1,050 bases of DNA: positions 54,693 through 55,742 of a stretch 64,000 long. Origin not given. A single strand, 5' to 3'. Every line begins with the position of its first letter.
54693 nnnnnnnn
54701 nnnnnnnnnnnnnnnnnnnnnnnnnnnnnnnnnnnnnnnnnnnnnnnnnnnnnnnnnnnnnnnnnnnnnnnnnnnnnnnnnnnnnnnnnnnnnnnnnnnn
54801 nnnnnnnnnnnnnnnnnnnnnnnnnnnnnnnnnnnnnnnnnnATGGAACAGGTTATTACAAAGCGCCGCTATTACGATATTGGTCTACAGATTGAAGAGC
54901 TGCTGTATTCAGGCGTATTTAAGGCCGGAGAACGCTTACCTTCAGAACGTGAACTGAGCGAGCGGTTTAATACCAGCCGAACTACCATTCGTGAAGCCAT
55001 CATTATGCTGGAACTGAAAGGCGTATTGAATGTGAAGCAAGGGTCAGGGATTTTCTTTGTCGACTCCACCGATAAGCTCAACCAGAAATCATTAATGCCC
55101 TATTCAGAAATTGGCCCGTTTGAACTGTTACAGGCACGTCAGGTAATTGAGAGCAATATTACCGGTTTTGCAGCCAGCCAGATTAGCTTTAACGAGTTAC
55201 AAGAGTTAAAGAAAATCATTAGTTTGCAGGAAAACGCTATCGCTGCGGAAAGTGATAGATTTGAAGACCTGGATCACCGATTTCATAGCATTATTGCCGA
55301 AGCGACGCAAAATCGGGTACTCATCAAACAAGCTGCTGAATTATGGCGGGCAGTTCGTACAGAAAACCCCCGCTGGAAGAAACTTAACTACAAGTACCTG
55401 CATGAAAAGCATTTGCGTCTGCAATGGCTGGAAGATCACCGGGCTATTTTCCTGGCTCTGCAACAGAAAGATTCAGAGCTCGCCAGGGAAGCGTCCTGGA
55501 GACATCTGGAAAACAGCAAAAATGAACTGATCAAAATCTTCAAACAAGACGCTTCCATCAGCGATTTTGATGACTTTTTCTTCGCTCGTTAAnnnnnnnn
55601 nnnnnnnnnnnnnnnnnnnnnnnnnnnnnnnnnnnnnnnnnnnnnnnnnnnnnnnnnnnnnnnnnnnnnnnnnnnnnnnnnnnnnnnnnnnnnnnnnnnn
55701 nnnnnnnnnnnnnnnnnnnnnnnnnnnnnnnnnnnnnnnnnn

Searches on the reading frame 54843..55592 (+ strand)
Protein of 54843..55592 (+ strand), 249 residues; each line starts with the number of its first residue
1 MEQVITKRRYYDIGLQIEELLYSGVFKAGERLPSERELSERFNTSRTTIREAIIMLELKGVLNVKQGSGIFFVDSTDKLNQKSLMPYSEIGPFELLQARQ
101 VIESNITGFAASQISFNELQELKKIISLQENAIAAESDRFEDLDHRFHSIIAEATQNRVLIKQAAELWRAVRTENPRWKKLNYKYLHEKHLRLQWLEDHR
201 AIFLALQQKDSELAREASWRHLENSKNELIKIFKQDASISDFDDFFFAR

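Call 6: search_protein_families(proteins=[window:54843-55592:+], library=ncbifam)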
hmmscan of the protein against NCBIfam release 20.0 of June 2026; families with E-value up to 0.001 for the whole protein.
window:54843-55592:+ (249 aa): 26 families (the best 25 are shown)
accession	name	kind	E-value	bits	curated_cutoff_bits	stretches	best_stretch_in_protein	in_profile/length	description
NF007588.0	PRK10225.1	equivalog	1.4e-56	191.7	442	1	3-247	4-247/257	Uxu operon transcriptional regulator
NF008571.0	PRK11523.1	equivalog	6.3e-55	186.4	396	1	1-247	1-242/258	transcriptional regulator ExuR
NF007741.0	PRK10421.1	equivalog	6.9e-27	94.4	311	1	8-236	7-239/262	transcriptional regulator LldR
NF007001.0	PRK09464.1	equivalog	3e-25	89.3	330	1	13-236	15-239/254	pyruvate dehydrogenase complex transcriptional repressor PdhR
NF003011.0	PRK03837.1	subfamily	5e-24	85.2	260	1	9-229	14-233/241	transcriptional regulator NanR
NF007442.0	PRK09990.1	equivalog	1.8e-22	80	301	1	16-235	18-241/256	transcriptional regulator GlcC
TIGR03338.1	phnR_burk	equivalog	2.9e-16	59.7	271.5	1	16-227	19-211/212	phosphonate utilization associated transcriptional regulator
TIGR02404.1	trehalos_R_Bsub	equivalog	9.5e-14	51.6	211.95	1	10-135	2-121/233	trehalose operon repressor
TIGR02325.1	C_P_lyase_phnF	equivalog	1e-12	48.1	156.8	1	9-73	9-73/238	phosphonate metabolism transcriptional regulator PhnF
NF041547.1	GntR_LSA1692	equivalog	2e-11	44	275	1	10-80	3-72/233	GntR family transcriptional regulator, LSA1692 subfamily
NF052282.1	PLP_TF_PdxR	equivalog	2.1e-11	43.6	320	1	13-123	6-116/448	MocR-like pyridoxine biosynthesis transcription factor PdxR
TIGR03337.1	phnR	equivalog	2.9e-11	43.5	296.75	1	9-73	2-66/231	phosphonate utilization transcriptional regulator PhnR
NF008491.0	PRK11402.1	subfamily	4.3e-11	42.8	269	1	10-81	13-82/243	GntR family transcriptional regulator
NF052290.2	MocR_like_YczR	exception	4.4e-11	42.2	487.4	1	8-78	19-89/458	MocR-like transcription factor YczR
TIGR02018.2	his_ut_repres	equivalog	2.1e-10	40.4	220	1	12-74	3-65/226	histidine utilization transcriptional repressor HutC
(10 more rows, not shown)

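Call 20: find_homologous_proteins(query=window:54843-55592:+, max_evalue=1e-30)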
Query window:54843-55592:+ (249 aa): 1071 proteins with E <= 1e-30 among 2073 candidates; the best 120 are listed.
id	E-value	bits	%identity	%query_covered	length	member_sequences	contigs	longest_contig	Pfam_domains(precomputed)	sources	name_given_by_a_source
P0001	8.0e-156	535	100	100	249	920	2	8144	PF07729.18,PF00392.28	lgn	-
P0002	6.0e-142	489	90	100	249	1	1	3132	PF07729.18,PF00392.28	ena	-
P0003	1.4e-141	488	94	100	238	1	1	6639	PF07729.18,PF00392.28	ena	-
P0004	1.2e-138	479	87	100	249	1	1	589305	PF07729.18,PF00392.28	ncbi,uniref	ncbi:FadR/GntR family transcriptional regulator [Pseudocitrobacter cyperus]|uniref:FadR/GntR family 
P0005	1.4e-135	468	86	100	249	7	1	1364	PF07729.18,PF00392.28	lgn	-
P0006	7.1e-127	440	79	100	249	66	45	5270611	PF07729.18,PF00392.28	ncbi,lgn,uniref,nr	ncbi:FadR family transcriptional regulator [Escherichia coli]|uniref:FadR/GntR family transcriptiona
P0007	5.2e-126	437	79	100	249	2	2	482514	PF07729.18,PF00392.28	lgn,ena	-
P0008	1.1e-125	436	77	100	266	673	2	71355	PF07729.18,PF00392.28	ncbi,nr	ncbi:FadR family transcriptional regulator [Salmonella enterica subsp. enterica serovar Kentucky]|nr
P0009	5.6e-125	434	77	99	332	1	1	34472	PF07729.18,PF00392.28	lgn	-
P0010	1.8e-124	432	79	100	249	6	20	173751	PF07729.18,PF00392.28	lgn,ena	-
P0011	4.6e-124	431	77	99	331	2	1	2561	PF07729.18,PF00392.28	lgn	-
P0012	1.7e-120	419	75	100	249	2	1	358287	PF07729.18,PF00392.28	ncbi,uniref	ncbi:FCD domain-containing protein [Budvicia diplopodorum]|uniref:FCD domain-containing protein n=1 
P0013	5.4e-120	417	83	100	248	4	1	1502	PF07729.18,PF00392.28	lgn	-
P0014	1.4e-114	400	81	100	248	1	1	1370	PF07729.18,PF00392.28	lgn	-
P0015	3.5e-113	395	75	96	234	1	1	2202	PF07729.18,PF00392.28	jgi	-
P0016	5.1e-108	378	77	88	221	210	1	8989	PF07729.18,PF00392.28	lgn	-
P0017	8.4e-108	378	87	86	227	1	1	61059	PF07729.18,PF00392.28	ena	-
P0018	8.2e-106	371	66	100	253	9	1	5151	PF07729.18,PF00392.28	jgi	jgi:GntR family uxuAB operon transcriptional repressor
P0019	1.4e-104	367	96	73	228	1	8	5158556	PF07729.18,PF00392.28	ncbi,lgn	-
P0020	7.0e-104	365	96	73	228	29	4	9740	PF07729.18,PF00392.28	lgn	-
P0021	1.0e-103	364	65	98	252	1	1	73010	PF07729.18,PF00392.28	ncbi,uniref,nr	ncbi:FCD domain-containing protein [Vibrio sp. A1-b2]|uniref:FCD domain-containing protein n=1 Tax=V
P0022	1.8e-103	363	78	94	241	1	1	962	PF07729.18,PF00392.28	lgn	-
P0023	2.4e-103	363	65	99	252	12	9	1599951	PF07729.18,PF00392.28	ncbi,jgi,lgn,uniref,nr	ncbi:FCD domain-containing protein [Vibrio astriarenae]|jgi:GntR family uxuAB operon transcriptional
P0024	2.3e-102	360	65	98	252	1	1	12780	PF07729.18,PF00392.28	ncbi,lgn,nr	ncbi:FCD domain-containing protein [Vibrio sp. FNV 38]|nr:FCD domain-containing protein [Vibrio sp. 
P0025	3.0e-102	359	63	100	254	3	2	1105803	PF07729.18,PF00392.28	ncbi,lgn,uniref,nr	ncbi:FCD domain-containing protein [Vibrio algivorus]|uniref:GntR family transcriptional regulator n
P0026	4.2e-102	359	63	100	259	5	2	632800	PF07729.18,PF00392.28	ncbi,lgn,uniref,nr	ncbi:FCD domain-containing protein [Agarivorans aestuarii]|uniref:FCD domain-containing protein n=1 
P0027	4.6e-102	359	63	100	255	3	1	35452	PF07729.18,PF00392.28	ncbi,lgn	-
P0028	5.1e-102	359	65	98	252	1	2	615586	PF07729.18,PF00392.28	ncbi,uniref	ncbi:FCD domain-containing protein [Vibrio sp. WXL103]|uniref:FCD domain-containing protein n=1 Tax=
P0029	1.0e-101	358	67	91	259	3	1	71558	PF07729.18,PF00392.28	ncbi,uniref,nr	ncbi:FCD domain-containing protein [Neiella sp. HB171785]|uniref:FCD domain-containing protein n=2 T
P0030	1.8e-101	357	64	98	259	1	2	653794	PF07729.18,PF14502.13,PF00392.28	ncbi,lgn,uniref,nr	ncbi:FCD domain-containing protein [Echinimonas agarilytica]|uniref:FCD domain-containing protein n=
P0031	3.5e-101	356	65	98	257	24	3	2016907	PF07729.18,PF00392.28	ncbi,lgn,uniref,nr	ncbi:FCD domain-containing protein [Vibrio celticus]|uniref:Pyruvate dehydrogenase complex repressor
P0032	5.5e-101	355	64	98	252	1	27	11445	PF02082.27,PF07729.18,PF00392.28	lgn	-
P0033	1.8e-100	354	65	98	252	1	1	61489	PF07729.18,PF00392.28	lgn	-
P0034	2.1e-100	353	63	100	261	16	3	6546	PF07729.18,PF00392.28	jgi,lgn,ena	-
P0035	4.2e-100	352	62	100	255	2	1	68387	PF07729.18,PF00392.28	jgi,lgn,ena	-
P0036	5.7e-100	352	63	100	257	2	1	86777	PF07729.18,PF00392.28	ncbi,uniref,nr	ncbi:FCD domain-containing protein [Vibrio sp. SM6]|uniref:FCD domain-containing protein n=2 Tax=Vib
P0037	9.6e-100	351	63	100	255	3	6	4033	PF07729.18,PF00392.28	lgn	-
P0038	2.5e-99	350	62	100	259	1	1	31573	PF07729.18,PF14502.13,PF00392.28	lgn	-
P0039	5.4e-99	349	64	99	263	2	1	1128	PF07729.18,PF00392.28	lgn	-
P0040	9.7e-99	348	63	98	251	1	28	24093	PF07729.18,PF00392.28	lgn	-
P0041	1.9e-98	347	63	98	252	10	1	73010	PF07729.18,PF00392.28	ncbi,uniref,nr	ncbi:FCD domain-containing protein [Vibrio sp. A1-b2]|uniref:FCD domain-containing protein n=1 Tax=V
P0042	6.5e-98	345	88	73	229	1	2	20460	PF07729.18,PF00392.28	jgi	jgi:DNA-binding FadR family transcriptional regulator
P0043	1.2e-97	344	63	100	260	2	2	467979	PF07729.18,PF00392.28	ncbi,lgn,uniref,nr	ncbi:FCD domain-containing protein [Aliagarivorans marinus]|uniref:FCD domain-containing protein n=1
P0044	1.5e-97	344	63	100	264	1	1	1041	PF07729.18,PF00392.28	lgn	-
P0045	9.8e-97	341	61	100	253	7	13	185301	PF07729.18,PF00392.28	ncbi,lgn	-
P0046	2.7e-96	340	63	100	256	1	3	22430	PF07729.18,PF00392.28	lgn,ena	-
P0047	2.8e-96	340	61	99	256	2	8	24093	PF07729.18,PF00392.28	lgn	-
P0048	1.1e-95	338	62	100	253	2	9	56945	PF07729.18,PF00392.28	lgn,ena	-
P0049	2.4e-94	334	60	100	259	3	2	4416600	PF07729.18,PF00392.28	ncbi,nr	ncbi:FCD domain-containing protein [Agarivorans gilvus]|nr:FCD domain-containing protein [Agarivoran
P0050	7.6e-94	332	90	73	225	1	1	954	PF07729.18,PF00392.28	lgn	-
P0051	1.9e-93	331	100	64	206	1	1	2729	PF07729.18,PF00392.28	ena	-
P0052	2.8e-93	330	58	100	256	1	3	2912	PF07729.18,PF00392.28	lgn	-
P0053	1.1e-92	328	61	100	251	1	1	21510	PF07729.18,PF00392.28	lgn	-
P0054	1.7e-92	328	57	100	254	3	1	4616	PF07729.18,PF00392.28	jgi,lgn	jgi:GntR family uxuAB operon transcriptional repressor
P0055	1.9e-92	327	62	98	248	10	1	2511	PF07729.18,PF00392.28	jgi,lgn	jgi:GntR family uxuAB operon transcriptional repressor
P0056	3.1e-92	327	59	100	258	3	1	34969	PF07729.18,PF00392.28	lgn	-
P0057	3.0e-91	323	98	64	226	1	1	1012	PF07729.18,PF00392.28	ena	-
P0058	1.8e-90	321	60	100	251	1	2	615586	PF07729.18,PF00392.28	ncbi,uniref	ncbi:FCD domain-containing protein [Vibrio sp. WXL103]|uniref:FCD domain-containing protein n=1 Tax=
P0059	8.6e-90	319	60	98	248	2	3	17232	PF07729.18,PF00392.28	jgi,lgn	jgi:GntR family uxuAB operon transcriptional repressor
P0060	1.3e-89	318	60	98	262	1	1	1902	PF07729.18,PF00392.28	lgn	-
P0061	1.4e-88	315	60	100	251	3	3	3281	PF07729.18,PF00392.28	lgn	-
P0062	3.3e-88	313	97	62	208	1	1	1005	PF07729.18,PF00392.28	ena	-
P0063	4.9e-88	313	99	60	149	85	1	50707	PF07729.18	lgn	-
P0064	6.8e-88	312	59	98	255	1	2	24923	PF07729.18,PF00392.28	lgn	-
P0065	8.7e-88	312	94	64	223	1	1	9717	PF07729.18,PF00392.28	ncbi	-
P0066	2.1e-82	295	98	59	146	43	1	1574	PF00392.28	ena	-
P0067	2.4e-80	288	55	99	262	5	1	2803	PF07729.18,PF00392.28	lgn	-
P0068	1.5e-79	285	92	61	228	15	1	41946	PF00392.28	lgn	-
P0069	1.6e-77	279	93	59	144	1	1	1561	PF07729.18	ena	-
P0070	6.6e-76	273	75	65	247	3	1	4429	PF07729.18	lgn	-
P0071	1.3e-75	272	52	98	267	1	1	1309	PF07729.18,PF00392.28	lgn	-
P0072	3.1e-75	271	55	98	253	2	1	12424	PF07729.18,PF00392.28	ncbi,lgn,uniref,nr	ncbi:FadR/GntR family transcriptional regulator [Vibrio sp. Hep-1b-8]|uniref:FadR/GntR family transc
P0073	3.3e-75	271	54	98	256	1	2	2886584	PF07729.18,PF00392.28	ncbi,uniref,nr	ncbi:FadR/GntR family transcriptional regulator [Vibrio superstes]|uniref:GntR family transcriptiona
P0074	2.8e-74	268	55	99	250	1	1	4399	PF07729.18,PF00392.28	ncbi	-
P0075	4.6e-74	267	54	99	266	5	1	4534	PF07729.18,PF00392.28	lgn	-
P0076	1.6e-73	265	53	97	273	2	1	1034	PF07729.18,PF00392.28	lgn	-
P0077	4.6e-73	264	54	98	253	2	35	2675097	PF07729.18,PF00392.28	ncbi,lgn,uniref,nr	ncbi:FadR/GntR family transcriptional regulator [Vibrio breoganii]|uniref:FadR family transcriptiona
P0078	5.1e-73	264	55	92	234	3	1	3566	PF07729.18,PF00392.28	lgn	-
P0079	9.2e-73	263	54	99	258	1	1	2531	PF07729.18,PF00392.28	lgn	-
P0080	1.1e-72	263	53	99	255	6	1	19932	PF07729.18,PF00392.28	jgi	-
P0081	2.7e-72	261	51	97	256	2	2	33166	PF07729.18,PF00392.28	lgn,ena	-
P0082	8.8e-72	260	53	98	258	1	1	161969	PF07729.18,PF00392.28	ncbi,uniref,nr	ncbi:FadR family transcriptional regulator [Vibrio sp. ZSDZ65]|uniref:FadR family transcriptional re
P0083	1.3e-71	259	51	97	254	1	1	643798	PF07729.18,PF00392.28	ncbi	ncbi:FCD domain-containing protein [Marinomonas epiphytica]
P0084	1.7e-71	259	75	62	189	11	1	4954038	PF07729.18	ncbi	-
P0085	1.8e-71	259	52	97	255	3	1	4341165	PF07729.18,PF00392.28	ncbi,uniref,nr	ncbi:FCD domain-containing protein [Marinomonas algicola]|uniref:FCD domain-containing protein n=1 T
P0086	3.0e-71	258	51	98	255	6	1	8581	PF07729.18,PF00392.28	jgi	jgi:GntR family uxuAB operon transcriptional repressor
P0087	1.9e-70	255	51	98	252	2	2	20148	PF07729.18,PF00392.28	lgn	-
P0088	1.0e-69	253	51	98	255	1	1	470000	PF07729.18,PF00392.28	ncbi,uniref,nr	ncbi:GntR family transcriptional regulator [Alginatibacterium sediminis]|uniref:GntR family transcri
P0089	2.0e-69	252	51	98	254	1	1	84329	PF07729.18,PF00392.28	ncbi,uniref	ncbi:FCD domain-containing protein [Marinomonas sp. 2405UD68-3]|uniref:FCD domain-containing protein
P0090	2.2e-69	252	50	97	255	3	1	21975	PF07729.18,PF00392.28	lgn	-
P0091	2.4e-69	252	53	99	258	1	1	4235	PF07729.18,PF00392.28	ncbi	-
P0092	6.3e-69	250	51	99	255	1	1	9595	PF07729.18,PF00392.28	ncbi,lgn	-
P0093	1.1e-67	246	92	50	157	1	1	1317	PF07729.18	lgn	-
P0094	2.0e-66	242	98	48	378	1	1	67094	PF08125.19,PF00392.28,PF01232.30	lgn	-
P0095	1.1e-64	237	50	97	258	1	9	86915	PF07729.18,PF00392.28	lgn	-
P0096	8.2e-63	230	46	97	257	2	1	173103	PF08279.19,PF07729.18,PF00392.28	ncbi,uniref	ncbi:GntR family transcriptional regulator [Vibrio sp. WXL210]|uniref:GntR family transcriptional re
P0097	2.4e-62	229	52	90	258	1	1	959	PF07729.18,PF00392.28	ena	-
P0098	1.4e-58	217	98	42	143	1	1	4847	PF07729.18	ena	-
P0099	2.4e-57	213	77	49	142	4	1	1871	PF07729.18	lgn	-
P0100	3.6e-56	209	43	100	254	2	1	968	PF07729.18,PF00392.28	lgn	-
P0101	9.1e-56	207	43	98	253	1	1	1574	PF07729.18,PF00392.28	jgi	jgi:GntR family uxuAB operon transcriptional repressor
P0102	2.3e-55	206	44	97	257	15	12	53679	PF07729.18,PF00392.28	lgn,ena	-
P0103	2.4e-55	206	43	98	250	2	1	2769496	PF07729.18,PF00392.28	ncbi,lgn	ncbi:MAG: GntR family transcriptional regulator [Rhodocyclaceae bacterium]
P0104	8.3e-55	204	42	97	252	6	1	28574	PF07729.18,PF00392.28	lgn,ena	-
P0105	5.8e-54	201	42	97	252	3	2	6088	PF07729.18,PF00392.28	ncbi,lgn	-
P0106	8.4e-54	201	43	98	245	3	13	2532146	PF07729.18,PF00392.28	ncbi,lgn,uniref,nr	ncbi:FCD domain-containing protein [Avibacterium avium]|uniref:Uxu operon regulator n=1 Tax=Avibacte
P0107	9.0e-54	201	43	98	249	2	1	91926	PF07729.18,PF00392.28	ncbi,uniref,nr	ncbi:FCD domain-containing protein [uncultured Cedecea sp.]|uniref:FCD domain-containing protein n=1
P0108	3.0e-53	199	45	96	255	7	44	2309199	PF07729.18,PF00392.28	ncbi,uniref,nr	ncbi:FCD domain-containing protein [Pasteurella multocida]|uniref:FCD domain-containing protein n=1 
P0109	4.3e-53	199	41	98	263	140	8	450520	PF07729.18,PF00392.28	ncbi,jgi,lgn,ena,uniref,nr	ncbi:FCD domain-containing protein [Vibrio vulnificus]|uniref:FCD domain-containing protein n=1 Tax=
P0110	6.6e-53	198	44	96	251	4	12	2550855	PF07729.18,PF00392.28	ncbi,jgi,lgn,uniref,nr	ncbi:FCD domain-containing protein [Lonepinella koalarum]|uniref:GntR family transcriptional regulat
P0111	1.1e-52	197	44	97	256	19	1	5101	PF07729.18,PF00392.28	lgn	-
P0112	1.1e-52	197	42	98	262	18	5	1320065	PF07729.18,PF00392.28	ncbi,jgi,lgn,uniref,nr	ncbi:FCD domain-containing protein [Photobacterium indicum]|jgi:GntR family transcriptional regulato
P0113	1.1e-52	197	43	98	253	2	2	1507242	PF07729.18,PF00392.28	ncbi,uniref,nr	ncbi:FCD domain-containing protein [Vibrio marisflavi]|uniref:HTH-type transcriptional regulator Lut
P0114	1.3e-52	197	42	97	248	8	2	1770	PF07729.18,PF00392.28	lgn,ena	-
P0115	3.0e-52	196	43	98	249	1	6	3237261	PF07729.18,PF00392.28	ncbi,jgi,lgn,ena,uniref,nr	ncbi:FCD domain-containing protein [Vibrio panuliri]|uniref:GntR family transcriptional regulator n=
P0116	3.3e-52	196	41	98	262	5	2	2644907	PF07729.18,PF00392.28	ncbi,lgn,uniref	ncbi:FCD domain-containing protein [Photobacterium satsumensis]|uniref:FCD domain-containing protein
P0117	4.2e-52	195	40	98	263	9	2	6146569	PF07729.18,PF00392.28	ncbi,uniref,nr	ncbi:FCD domain-containing protein [Vibrio nigripulchritudo]|uniref:FCD domain-containing protein n=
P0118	5.3e-52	195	41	98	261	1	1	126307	PF07729.18,PF00392.28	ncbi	ncbi:FCD domain-containing protein [Photobacterium sp. DNB23_23_1]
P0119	6.2e-52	195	42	99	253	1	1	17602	PF07729.18,PF00392.28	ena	-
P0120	6.9e-52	195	46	99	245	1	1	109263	PF07729.18,PF00392.28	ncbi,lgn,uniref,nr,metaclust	ncbi:FCD domain-containing protein [Polycladidibacter stylochi]|uniref:FCD domain-containing protein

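Call 21: find_encoding_contigs(protein=P0004, flank=9000, max_places=1)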
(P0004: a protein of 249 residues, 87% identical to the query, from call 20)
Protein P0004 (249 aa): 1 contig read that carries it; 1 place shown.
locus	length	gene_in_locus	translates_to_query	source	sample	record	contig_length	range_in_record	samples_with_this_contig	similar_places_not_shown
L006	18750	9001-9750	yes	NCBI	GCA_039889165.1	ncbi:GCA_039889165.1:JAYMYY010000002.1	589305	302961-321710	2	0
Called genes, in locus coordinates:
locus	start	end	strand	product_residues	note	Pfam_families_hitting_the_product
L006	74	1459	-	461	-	PF18073:Zn_ribbon_LapB, PF13481:AAA_25, PF03796:DnaB_C (faint), PF06745:ATPase, PF23442:DUF7125, PF13541:ChlI, PF05362:Lon_C (weak)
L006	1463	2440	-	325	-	PF18429:DUF5609, PF00702:Hydrolase, PF12710:HAD, PF08282:Hydrolase_3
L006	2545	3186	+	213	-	PF10144:SMP_2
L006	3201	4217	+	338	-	PF21948:LplA-B_cat, PF03099:BPL_LplA_LipB, PF10437:Lip_prot_lig_C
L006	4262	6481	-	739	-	PF08497:Radical_SAM_N, PF04055:Radical_SAM, PF11842:DUF3362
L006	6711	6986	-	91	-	-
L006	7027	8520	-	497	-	-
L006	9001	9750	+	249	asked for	PF00392:GntR, PF07729:FCD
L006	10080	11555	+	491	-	PF01232:Mannitol_dh, PF08125:Mannitol_dh_C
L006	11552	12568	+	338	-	PF08240:ADH_N, PF16912:Glu_dehyd_C (faint), PF00107:ADH_zinc_N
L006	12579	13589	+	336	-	PF02615:Ldh_2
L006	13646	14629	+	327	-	PF03480:DctP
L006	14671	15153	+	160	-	PF04290:DctQ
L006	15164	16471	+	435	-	PF06808:DctM, PF03600:CitMHS (weak)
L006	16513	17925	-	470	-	PF07732:Cu-oxidase_3, PF07731:Cu-oxidase_2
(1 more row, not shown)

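Call 22: find_encoding_contigs(protein=P0008, flank=9000, max_places=1)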
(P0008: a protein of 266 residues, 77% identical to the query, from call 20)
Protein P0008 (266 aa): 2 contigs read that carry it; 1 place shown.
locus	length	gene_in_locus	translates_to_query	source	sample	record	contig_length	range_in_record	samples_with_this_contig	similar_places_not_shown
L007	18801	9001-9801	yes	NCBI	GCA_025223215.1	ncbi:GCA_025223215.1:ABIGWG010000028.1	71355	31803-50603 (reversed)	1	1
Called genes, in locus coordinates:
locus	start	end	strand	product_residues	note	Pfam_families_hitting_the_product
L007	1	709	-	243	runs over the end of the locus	PF20260:PUA_4, PF04452:Methyltrans_RNA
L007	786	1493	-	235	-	PF04231:Endonuclease_1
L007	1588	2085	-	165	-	PF10263:SprT-like, PF17283:Zn_ribbon_SprT (weak)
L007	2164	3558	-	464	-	PF06609:TRI12, PF00083:Sugar_tr, PF07690:MFS_1, PF13347:MFS_2 (weak), PF07690:MFS_1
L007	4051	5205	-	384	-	PF00438:S-AdoMet_synt_N, PF02772:S-AdoMet_synt_M, PF02773:S-AdoMet_synt_C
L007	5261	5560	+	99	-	-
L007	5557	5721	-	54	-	PF17430:YqgC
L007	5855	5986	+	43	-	PF11036:YqgB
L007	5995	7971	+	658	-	PF02784:Orn_Arg_deC_N, PF17810:Arg_decarb_HB, PF17944:Arg_decarbox_C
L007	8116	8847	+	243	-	-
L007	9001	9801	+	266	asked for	PF00392:GntR, PF07729:FCD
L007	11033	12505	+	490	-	PF01232:Mannitol_dh, PF08125:Mannitol_dh_C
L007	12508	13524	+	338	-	PF08240:ADH_N, PF16912:Glu_dehyd_C, PF01262:AlaDh_PNT_C (weak), PF00107:ADH_zinc_N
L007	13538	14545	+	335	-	PF02615:Ldh_2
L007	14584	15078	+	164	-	PF04074:DUF386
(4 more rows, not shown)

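Call 23: find_encoding_contigs(protein=P0012, flank=9000, max_places=1)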
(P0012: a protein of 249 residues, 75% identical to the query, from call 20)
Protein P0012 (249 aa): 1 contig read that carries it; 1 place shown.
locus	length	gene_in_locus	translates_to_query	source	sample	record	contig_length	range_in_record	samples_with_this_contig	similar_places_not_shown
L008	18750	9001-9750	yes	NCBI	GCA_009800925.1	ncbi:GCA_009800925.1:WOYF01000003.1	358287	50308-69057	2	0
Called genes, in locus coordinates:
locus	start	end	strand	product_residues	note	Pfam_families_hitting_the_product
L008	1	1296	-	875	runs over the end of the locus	PF12951:PATR (weak), PF03212:Pertactin (weak), PF18883:AC_1, PF03797:Autotransporter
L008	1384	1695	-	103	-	-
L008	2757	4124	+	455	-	PF00860:Xan_ur_permease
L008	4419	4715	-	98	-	PF27465:Fis_N, PF02954:HTH_8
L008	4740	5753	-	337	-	PF01207:Dus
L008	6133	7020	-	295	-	PF06325:PrmA, PF05175:MTS, PF13489:Methyltransf_23, PF02475:TRM5-TYW2_MTfase (weak), PF13847:Methyltransf_31, PF08241:Methyltransf_11 (weak), PF08242:Methyltransf_12, PF13649:Methyltransf_25, +1 more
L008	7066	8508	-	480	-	PF00474:SSF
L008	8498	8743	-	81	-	PF06196:DUF997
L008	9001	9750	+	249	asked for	PF00392:GntR, PF07729:FCD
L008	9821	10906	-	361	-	PF02746:MR_MLE_N, PF13378:MR_MLE_C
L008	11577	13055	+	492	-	PF01232:Mannitol_dh, PF08125:Mannitol_dh_C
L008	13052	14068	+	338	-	PF08240:ADH_N, PF16912:Glu_dehyd_C, PF01262:AlaDh_PNT_C (weak), PF00107:ADH_zinc_N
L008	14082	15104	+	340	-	PF02615:Ldh_2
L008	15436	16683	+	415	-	PF07690:MFS_1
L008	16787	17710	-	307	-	-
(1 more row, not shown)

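Call 24: find_encoding_contigs(protein=P0006, flank=9000, max_places=2)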
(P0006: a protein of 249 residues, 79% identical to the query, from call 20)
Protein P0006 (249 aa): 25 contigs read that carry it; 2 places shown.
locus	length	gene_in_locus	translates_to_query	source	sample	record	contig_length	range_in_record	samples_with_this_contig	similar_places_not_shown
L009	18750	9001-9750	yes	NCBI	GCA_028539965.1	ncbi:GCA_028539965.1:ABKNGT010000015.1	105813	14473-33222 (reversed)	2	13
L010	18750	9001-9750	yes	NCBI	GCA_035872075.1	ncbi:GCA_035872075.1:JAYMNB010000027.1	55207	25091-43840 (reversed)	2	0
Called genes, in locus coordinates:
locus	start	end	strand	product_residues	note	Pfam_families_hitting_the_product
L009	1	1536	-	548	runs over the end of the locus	PF14849:YidC_periplas, PF02096:60KD_IMP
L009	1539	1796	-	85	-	PF01809:YidD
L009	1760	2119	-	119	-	PF00825:Ribonuclease_P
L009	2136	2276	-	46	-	PF00468:Ribosomal_L34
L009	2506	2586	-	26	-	PF23700:YsdD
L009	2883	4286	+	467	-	PF11638:DnaA_N, PF00308:Bac_DnaA, PF01695:IstB_IS21 (weak), PF00004:AAA (weak), PF22688:Hda_lid (weak), PF08299:Bac_DnaA_C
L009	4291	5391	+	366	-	PF00712:DNA_pol3_beta, PF02767:DNA_pol3_beta_2, PF02768:DNA_pol3_beta_3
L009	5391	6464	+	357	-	PF02463:SMC_N, PF13175:AAA_15, PF13476:AAA_23, PF13514:AAA_27 (weak), PF13304:AAA_21 (weak)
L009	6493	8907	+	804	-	PF02518:HATPase_c, PF00204:DNA_gyraseB, PF01751:Toprim, PF21249:GyrB_hook, PF18053:GyrB_insert, PF00986:DNA_gyraseB_C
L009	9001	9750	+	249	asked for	PF00392:GntR, PF07729:FCD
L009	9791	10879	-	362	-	PF02746:MR_MLE_N, PF13378:MR_MLE_C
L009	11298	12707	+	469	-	PF01232:Mannitol_dh, PF08125:Mannitol_dh_C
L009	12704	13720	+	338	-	PF08240:ADH_N, PF16912:Glu_dehyd_C, PF00107:ADH_zinc_N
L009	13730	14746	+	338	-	PF02615:Ldh_2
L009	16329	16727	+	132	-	PF20159:YidB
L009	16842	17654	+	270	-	PF00702:Hydrolase, PF08282:Hydrolase_3, PF05116:S6PP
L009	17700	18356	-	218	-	PF27265:YidX_N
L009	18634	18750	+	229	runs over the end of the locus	PF00392:GntR, PF07729:FCD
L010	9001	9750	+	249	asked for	PF00392:GntR, PF07729:FCD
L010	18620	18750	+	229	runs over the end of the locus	PF00392:GntR, PF07729:FCD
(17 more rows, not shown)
